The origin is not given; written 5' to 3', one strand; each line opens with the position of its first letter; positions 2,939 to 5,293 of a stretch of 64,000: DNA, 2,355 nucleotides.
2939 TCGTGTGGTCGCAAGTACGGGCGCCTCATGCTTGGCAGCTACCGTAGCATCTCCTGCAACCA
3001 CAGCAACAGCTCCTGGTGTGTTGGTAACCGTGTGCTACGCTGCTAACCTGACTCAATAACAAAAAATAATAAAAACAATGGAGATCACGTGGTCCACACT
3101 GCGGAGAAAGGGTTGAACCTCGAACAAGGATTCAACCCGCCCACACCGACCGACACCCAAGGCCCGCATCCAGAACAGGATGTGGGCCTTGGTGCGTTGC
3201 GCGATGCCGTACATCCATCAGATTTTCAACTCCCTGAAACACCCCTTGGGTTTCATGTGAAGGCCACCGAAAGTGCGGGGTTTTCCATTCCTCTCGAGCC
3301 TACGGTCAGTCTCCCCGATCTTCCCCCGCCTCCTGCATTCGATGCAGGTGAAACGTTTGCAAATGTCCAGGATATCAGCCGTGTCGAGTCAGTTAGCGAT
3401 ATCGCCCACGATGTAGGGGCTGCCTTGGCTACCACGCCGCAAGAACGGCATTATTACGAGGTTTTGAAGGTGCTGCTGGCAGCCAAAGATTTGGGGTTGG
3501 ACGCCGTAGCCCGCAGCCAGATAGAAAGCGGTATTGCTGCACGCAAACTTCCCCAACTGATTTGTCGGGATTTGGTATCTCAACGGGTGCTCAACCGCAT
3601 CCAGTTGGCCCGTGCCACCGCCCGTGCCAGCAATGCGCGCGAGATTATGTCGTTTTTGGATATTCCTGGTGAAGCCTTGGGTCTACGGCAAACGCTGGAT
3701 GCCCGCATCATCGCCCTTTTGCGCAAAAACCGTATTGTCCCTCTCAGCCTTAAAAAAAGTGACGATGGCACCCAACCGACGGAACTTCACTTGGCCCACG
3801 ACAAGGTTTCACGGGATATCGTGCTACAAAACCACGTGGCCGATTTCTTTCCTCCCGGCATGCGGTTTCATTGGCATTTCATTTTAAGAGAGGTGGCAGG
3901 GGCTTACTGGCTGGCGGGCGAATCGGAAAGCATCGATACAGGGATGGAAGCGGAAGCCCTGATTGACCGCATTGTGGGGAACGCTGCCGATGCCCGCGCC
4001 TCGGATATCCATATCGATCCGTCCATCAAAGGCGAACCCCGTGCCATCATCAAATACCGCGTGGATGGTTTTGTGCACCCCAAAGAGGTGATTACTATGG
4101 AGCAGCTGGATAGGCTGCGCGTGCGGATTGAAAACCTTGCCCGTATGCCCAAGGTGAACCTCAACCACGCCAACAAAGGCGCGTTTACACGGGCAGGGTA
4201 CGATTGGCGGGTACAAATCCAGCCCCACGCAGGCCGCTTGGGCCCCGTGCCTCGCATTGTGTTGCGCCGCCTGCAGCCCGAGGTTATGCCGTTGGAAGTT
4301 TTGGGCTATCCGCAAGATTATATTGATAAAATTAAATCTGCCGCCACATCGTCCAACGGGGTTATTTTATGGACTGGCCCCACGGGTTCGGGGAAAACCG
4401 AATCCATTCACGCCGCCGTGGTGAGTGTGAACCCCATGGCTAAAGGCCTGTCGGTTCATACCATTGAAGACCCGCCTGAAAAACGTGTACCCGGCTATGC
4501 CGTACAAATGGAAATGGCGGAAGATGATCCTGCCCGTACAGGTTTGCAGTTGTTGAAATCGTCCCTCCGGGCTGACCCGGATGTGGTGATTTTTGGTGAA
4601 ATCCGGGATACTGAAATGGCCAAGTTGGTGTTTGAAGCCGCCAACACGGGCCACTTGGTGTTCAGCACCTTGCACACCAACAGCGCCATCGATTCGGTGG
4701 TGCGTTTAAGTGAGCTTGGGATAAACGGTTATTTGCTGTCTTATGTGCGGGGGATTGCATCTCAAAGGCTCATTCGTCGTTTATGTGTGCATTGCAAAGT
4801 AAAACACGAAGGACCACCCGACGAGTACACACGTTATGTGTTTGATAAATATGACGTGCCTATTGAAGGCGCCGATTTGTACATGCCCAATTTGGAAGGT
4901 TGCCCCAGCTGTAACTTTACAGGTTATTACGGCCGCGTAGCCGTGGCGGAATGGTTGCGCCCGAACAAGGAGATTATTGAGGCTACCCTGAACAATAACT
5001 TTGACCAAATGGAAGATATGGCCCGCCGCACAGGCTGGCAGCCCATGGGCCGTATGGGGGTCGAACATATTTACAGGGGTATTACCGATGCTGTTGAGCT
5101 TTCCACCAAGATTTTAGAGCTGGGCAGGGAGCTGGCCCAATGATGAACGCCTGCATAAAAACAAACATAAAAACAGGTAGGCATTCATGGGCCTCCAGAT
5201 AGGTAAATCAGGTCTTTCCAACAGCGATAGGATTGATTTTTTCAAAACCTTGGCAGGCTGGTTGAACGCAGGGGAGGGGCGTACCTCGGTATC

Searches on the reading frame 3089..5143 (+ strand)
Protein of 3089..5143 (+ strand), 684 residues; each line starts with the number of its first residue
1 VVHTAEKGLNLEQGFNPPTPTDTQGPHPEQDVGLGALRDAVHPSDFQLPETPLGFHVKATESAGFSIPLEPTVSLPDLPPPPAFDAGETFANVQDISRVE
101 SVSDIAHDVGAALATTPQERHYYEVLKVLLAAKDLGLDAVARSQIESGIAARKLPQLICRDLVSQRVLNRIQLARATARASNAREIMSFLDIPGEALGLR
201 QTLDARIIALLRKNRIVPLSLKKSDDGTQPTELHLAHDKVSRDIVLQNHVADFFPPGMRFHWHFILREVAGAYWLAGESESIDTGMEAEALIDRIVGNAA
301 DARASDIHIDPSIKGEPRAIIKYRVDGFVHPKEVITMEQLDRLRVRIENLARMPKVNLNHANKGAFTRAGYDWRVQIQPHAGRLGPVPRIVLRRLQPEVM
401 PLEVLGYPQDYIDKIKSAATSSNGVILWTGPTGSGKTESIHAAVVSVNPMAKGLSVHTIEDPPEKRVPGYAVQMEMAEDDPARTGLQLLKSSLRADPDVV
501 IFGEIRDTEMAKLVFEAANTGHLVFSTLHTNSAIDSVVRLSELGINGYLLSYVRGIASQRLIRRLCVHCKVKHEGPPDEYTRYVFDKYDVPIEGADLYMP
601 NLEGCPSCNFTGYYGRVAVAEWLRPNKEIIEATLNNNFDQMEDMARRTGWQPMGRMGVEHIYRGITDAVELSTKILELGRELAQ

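Call 5: search_protein_families(library=pfam, proteins=[window:3089-5143:+], max_evalue=0.01)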
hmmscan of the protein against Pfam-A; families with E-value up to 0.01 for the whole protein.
window:3089-5143:+ (684 aa): 2 families
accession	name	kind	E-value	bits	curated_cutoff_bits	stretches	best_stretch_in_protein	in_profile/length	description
PF00437.27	T2SSE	-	2.2e-69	234.3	24.9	1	289-670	9-367/370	Type II/IV secretion system protein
PF13604.12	AAA_30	-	0.0081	16.4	27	0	415-447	10-42/191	AAA domain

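Call 6: search_protein_families(library=ncbifam, proteins=[window:3089-5143:+], max_evalue=0.01)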
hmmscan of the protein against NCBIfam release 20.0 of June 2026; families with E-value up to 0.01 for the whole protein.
window:3089-5143:+ (684 aa): 18 families
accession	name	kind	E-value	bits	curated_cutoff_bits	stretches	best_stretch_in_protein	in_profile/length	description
TIGR02538.1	type_IV_pilB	equivalog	7.5e-67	226.2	675.65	1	291-672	184-559/564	type IV-A pilus assembly ATPase PilB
TIGR02533.1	type_II_gspE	equivalog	3e-66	224.1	630.25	1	291-670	112-481/486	type II secretion system ATPase GspE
NF007755.0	PRK10436.1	equivalog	1.5e-64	218.4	617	1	287-672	84-456/465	type II secretion system protein GspE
NF053534.1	T4PilAsmATPsTfpB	equivalog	2.4e-61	207.8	850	1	291-670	204-577/584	type IV pilus assembly ATPase TfpB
NF041000.1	ATPase_ComGA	equivalog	5.7e-42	143.6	300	1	294-563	2-266/267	competence type IV pilus ATPase ComGA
TIGR01420.1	pilT_fam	subfamily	7.1e-36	124.1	319.1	1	292-542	2-241/343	PilT/PilU family type 4a pilus ATPase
NF058587.1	archaellum_moto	equivalog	7.3e-16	58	550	1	426-541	278-394/527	archaellum flagellar ATPase motor FlaI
NF053672.1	bindosome_BasE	exception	4.5e-14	52.1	1000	1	428-562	275-410/512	bindosome assembly system ATPase subunit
TIGR02782.1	TrbB_P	equivalog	5.3e-13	48.9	304.55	1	413-543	127-255/303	P-type conjugative transfer ATPase TrbB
TIGR02525.1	plasmid_TraJ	equivalog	4e-12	45.8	368.3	1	390-540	120-269/372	plasmid transfer ATPase TraJ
TIGR03819.1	heli_sec_ATPase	hypoth_equivalog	1.4e-11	44.2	373.15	1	406-549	161-306/340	TadA family conjugal transfer-associated ATPase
TIGR02788.1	VirB11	equivalog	4.9e-11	42.2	249.95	1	414-543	136-265/308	P-type DNA transfer ATPase VirB11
NF010469.0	PRK13894.1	subfamily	2.5e-10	40.2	508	1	415-543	142-267/320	conjugal transfer ATPase TrbB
NF010407.0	PRK13833.1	subfamily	2.9e-10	40.1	499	1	414-543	136-262/323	conjugal transfer protein TrbB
TIGR02524.1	dot_icm_DotB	equivalog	3.2e-10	39.7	463.3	1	391-540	106-256/358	Dot/Icm type IV secretion system ATPase DotB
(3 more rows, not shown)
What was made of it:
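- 398..6269 (+): Core pilus machinery in the same gene string: lipoprotein secretin 398-2323, the major prepilin, T2SSE ATPase 3089-5143 and T2SSF platform 5187-6269. calls 5, 6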

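Call 67: search_dna_similar(query=window:3089-5143:+, collection=plasmids, mode=protein, max_evalue=1e-20, max_rows=12)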
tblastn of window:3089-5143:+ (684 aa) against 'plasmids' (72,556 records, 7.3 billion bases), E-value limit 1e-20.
Records with a match: 2412; places in all: 2494; records where one place covers at least 80% of the query: 0.
Best place of each record, by identity: <60% 2412.
By first word of the organism name: Escherichia 1350; Pseudomonas 197; Salmonella 121; Ralstonia 112; Shigella 97; Serratia 94; Enterobacter 44; Yersinia 34; Klebsiella 32; Citrobacter 28; and 123 more.
By predicted mobility (MOB-suite, as given by PLSDB): conjugative 1293; non-mobilizable 734; mobilizable 385.
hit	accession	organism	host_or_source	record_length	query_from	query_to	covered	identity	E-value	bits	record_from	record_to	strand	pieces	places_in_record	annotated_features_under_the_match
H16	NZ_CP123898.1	Methylomonas sp. UP202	pure culture,canal sediment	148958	210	671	68%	30.6%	5e-43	175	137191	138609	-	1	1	GspE/PulE family protein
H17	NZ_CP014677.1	Kozakia baliensis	palm brown sugar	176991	291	671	56%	36.1%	8e-51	199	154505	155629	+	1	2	GspE/PulE family protein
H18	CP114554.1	Candidatus Manganitrophus sp.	activated carbon metagenome,metagenomic ...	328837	278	671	58%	33.8%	1e-39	190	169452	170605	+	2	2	GspE/PulE family protein | hypothetical protein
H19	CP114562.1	Candidatus Manganitrophus sp.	activated carbon metagenome,metagenomic ...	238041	278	671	58%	33.8%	1e-39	190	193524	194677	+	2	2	GspE/PulE family protein | hypothetical protein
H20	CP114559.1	Candidatus Manganitrophus sp.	activated carbon metagenome,metagenomic ...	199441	278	671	58%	33.7%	3e-46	185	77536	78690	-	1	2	GspE/PulE family protein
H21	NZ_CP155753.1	Sphingomonas parapaucimobilis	Chinese cabbage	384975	282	670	57%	34.1%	8e-42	171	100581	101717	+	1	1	gspE: type II secretion system ATPase GspE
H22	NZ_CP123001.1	Neorhizobium petrolearium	single cell,petroleum contaminated soil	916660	291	678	57%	34.0%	1e-44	180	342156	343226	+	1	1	GspE/PulE family protein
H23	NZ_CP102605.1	Pantoea sp. SOD02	cell culture,urban freshwater stream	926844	275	681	60%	32.1%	7e-36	153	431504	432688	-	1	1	gspE: type II secretion system ATPase GspE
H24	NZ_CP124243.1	Yersinia enterocolitica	-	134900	291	681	57%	33.3%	2e-43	176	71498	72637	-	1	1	gspE: type II secretion system ATPase GspE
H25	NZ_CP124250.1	Yersinia enterocolitica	-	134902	291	681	57%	33.3%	2e-43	176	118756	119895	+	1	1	gspE: type II secretion system ATPase GspE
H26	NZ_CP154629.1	Acetoanaerobium noterae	cell culture,Sludge of a digestion ...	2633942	287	676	57%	33.3%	4e-38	160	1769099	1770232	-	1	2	none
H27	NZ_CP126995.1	Acidisoma sp. PAMC 29798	cell culture,lichen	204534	291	671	56%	33.9%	1e-49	195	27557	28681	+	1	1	GspE/PulE family protein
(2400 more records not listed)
